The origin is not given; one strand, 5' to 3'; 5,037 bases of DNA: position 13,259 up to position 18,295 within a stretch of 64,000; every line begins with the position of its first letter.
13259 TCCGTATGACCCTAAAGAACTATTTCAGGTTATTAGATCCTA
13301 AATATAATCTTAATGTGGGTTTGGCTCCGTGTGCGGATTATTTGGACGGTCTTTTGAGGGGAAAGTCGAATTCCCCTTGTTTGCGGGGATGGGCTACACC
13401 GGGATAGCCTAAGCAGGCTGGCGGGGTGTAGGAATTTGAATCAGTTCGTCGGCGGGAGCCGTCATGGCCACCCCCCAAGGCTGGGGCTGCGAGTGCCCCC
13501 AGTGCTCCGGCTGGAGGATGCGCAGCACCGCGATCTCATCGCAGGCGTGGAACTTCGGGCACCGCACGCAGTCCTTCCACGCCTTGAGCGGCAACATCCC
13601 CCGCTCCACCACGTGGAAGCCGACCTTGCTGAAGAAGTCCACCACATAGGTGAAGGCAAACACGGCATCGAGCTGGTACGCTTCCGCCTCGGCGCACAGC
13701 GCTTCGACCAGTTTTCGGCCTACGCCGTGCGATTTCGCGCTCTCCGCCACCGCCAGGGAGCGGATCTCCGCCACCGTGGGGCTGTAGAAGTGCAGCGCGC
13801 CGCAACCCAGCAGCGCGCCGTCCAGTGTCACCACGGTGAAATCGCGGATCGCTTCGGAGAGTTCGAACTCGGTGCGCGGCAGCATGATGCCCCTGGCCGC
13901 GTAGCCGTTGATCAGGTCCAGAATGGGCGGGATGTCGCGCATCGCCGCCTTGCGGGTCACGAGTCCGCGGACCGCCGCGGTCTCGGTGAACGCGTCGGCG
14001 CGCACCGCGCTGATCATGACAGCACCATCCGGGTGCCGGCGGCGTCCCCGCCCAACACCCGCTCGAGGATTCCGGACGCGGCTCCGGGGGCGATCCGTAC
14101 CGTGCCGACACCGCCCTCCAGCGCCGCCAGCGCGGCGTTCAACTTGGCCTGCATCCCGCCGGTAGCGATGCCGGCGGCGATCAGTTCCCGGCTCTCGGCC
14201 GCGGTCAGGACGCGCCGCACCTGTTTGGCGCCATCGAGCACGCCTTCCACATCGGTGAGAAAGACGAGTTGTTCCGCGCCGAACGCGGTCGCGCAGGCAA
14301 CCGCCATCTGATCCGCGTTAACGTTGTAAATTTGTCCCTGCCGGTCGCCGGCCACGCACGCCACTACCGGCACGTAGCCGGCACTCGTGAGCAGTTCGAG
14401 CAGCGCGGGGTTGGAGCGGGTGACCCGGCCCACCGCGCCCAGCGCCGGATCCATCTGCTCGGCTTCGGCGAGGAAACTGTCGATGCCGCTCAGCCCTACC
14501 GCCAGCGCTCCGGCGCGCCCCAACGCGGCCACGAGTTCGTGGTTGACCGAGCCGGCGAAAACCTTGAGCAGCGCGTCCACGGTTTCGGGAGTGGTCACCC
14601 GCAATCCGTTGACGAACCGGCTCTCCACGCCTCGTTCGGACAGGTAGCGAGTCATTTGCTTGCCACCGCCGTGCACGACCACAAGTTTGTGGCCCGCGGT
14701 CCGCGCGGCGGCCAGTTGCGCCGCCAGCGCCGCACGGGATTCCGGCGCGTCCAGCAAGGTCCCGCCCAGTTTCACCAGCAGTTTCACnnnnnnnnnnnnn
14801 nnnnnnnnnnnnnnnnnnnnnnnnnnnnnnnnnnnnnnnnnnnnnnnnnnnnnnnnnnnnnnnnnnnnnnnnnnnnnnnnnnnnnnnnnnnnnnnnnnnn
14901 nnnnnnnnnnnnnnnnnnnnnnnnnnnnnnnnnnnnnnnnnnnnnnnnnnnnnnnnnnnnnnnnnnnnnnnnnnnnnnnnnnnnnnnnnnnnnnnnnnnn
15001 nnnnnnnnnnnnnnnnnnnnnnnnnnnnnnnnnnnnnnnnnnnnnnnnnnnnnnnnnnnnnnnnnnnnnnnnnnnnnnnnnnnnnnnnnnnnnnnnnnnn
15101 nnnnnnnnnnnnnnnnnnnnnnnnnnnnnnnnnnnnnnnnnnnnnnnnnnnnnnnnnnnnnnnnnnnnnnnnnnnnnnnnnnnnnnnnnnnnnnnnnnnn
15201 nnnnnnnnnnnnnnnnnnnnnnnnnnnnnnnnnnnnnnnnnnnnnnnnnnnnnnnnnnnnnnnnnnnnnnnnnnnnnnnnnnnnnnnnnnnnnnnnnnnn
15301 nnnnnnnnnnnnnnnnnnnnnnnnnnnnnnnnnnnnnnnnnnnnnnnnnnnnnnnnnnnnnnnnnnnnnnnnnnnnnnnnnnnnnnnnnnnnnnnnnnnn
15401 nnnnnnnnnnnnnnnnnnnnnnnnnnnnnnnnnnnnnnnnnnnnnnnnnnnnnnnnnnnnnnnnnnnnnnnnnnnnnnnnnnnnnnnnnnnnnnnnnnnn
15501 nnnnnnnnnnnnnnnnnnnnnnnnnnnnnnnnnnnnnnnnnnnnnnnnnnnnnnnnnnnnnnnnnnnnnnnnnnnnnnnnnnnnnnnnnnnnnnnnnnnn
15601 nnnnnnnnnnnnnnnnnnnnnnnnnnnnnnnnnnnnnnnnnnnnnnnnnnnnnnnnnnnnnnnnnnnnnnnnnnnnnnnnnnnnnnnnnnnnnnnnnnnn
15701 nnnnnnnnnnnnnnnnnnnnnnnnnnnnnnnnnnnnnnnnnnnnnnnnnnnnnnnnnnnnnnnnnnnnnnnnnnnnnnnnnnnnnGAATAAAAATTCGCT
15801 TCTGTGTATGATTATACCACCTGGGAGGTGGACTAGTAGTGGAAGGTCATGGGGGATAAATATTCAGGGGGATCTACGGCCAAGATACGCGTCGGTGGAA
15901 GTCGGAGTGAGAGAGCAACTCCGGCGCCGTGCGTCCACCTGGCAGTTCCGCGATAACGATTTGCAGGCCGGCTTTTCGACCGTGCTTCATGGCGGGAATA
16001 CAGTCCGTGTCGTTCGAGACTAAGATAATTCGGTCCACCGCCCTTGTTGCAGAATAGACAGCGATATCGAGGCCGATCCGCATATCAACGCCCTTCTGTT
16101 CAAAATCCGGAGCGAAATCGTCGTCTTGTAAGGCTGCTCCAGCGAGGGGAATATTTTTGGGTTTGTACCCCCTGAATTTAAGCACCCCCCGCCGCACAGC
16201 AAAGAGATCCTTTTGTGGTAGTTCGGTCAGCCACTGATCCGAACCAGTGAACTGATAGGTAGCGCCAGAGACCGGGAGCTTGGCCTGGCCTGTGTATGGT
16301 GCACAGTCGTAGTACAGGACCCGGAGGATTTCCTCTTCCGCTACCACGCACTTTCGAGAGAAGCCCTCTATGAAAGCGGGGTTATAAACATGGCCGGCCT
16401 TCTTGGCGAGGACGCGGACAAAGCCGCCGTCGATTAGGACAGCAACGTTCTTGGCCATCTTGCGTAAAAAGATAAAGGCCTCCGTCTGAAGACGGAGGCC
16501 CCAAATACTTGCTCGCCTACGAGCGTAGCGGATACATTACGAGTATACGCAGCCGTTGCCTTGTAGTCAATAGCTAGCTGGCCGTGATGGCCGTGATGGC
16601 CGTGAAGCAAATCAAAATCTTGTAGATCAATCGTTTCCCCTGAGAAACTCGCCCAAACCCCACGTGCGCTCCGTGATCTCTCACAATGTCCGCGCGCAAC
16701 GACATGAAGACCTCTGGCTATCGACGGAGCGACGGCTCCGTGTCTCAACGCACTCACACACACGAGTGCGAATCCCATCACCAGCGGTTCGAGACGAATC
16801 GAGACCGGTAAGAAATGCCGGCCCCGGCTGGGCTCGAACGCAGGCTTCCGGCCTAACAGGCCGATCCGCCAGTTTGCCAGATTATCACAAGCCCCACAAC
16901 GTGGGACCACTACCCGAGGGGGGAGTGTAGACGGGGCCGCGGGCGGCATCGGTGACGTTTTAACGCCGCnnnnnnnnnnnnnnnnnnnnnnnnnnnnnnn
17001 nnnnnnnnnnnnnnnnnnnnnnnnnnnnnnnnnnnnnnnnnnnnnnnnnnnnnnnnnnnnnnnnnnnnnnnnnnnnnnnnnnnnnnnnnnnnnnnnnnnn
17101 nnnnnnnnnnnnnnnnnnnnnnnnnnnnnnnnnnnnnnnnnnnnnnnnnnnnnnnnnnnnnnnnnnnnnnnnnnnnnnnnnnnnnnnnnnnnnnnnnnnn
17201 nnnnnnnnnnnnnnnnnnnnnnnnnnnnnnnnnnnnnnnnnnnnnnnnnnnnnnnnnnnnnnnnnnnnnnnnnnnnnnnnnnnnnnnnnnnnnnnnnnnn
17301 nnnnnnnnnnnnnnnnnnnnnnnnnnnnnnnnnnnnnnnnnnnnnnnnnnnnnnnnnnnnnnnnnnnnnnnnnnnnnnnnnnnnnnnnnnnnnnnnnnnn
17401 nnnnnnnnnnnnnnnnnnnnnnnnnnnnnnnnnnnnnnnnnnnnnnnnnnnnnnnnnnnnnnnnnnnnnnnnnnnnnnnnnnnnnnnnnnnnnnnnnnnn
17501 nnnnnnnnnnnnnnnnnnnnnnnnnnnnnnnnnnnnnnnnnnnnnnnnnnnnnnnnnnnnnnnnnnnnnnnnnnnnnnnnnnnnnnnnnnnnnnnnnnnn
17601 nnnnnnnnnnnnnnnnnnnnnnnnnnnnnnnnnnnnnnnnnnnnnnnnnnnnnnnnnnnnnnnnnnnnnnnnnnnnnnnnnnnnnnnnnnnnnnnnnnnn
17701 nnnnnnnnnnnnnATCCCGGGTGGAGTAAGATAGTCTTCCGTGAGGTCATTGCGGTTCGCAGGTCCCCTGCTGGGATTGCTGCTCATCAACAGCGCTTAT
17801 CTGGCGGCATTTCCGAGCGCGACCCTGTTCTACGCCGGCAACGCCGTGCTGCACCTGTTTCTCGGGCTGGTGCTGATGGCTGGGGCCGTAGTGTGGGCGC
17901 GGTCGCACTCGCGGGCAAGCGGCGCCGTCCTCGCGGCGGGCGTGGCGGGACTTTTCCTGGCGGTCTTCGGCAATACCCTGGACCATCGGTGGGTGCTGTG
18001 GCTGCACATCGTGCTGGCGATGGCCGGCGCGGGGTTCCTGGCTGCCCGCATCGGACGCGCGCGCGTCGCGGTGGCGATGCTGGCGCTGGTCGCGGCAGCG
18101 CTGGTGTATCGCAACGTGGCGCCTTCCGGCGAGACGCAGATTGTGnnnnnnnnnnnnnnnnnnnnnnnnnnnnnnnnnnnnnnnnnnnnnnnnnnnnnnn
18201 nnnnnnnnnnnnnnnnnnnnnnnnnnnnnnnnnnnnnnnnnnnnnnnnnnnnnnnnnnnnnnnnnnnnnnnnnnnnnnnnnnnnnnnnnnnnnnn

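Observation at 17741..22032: Module A: pentaheme cytochrome-TPR protein translationally coupled to an FG-GAP/ASPIC-UnbV propeller protein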

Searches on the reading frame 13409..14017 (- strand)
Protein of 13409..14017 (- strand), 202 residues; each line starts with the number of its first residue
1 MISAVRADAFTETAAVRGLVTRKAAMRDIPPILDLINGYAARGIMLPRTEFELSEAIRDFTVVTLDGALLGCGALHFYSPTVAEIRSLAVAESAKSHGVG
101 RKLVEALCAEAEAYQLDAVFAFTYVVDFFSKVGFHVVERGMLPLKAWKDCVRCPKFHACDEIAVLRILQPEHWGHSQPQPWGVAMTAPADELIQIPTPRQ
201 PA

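Call 9: search_protein_families(library=pfam, proteins=[window:13409-14017:-], max_evalue=0.0001)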
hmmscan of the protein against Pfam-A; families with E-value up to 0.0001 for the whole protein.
window:13409-14017:- (202 aa): 3 families
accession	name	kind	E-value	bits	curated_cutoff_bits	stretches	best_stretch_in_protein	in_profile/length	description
PF00583.31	Acetyltransf_1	-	2.1e-10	41.3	20.7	1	59-134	34-116/116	Acetyltransferase (GNAT) family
PF13508.13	Acetyltransf_7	-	2.2e-08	34.8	27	1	59-135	4-83/84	Acetyltransferase (GNAT) domain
PF13673.13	Acetyltransf_10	-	3.9e-07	30.6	23.6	1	60-138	33-111/128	Acetyltransferase (GNAT) domain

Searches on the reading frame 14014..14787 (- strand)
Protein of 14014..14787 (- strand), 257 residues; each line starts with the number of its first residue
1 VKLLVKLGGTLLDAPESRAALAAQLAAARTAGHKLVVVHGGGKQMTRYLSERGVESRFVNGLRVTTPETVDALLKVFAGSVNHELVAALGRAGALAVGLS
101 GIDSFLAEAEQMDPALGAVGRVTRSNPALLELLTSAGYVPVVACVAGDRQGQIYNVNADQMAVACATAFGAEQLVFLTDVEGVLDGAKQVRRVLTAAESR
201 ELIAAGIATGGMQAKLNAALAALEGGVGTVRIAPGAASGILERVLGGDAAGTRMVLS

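Call 9: search_protein_families(library=pfam, proteins=[window:14014-14787:-], max_evalue=0.0001)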
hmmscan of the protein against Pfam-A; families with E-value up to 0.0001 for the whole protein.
window:14014-14787:- (257 aa): 1 family
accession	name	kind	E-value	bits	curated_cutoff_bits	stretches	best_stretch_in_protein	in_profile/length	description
PF00696.33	AA_kinase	-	2.2e-49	168.7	24.9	1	1-233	1-233/234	Amino acid kinase family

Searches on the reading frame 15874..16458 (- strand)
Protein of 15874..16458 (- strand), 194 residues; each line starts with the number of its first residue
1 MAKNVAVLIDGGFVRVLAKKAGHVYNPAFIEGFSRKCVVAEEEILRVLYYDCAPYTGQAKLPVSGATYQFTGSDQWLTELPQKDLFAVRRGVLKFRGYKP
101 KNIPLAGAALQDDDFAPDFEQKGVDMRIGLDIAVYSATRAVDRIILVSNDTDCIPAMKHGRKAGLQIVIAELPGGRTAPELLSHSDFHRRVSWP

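Call 67: search_protein_families(library=pfam, proteins=[window:15874-16458:-], max_evalue=0.0001)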
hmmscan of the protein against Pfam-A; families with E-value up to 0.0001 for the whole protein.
window:15874-16458:- (194 aa): 1 family
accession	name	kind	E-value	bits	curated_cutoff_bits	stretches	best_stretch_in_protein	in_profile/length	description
PF01936.24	NYN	-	1.9e-05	25.6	24.2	1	97-184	59-137/145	NYN domain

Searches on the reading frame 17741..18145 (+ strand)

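Call 87: search_protein_families(library=pfam, proteins=[window:17741-18145:+], max_evalue=10)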
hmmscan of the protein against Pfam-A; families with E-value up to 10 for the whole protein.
window:17741-18145:+ (135 aa): 1 family
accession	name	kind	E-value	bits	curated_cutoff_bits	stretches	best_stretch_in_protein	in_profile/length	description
PF11992.13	TgpA_N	-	2.3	7.6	30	1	21-123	5-120/333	TgpA N-terminal domain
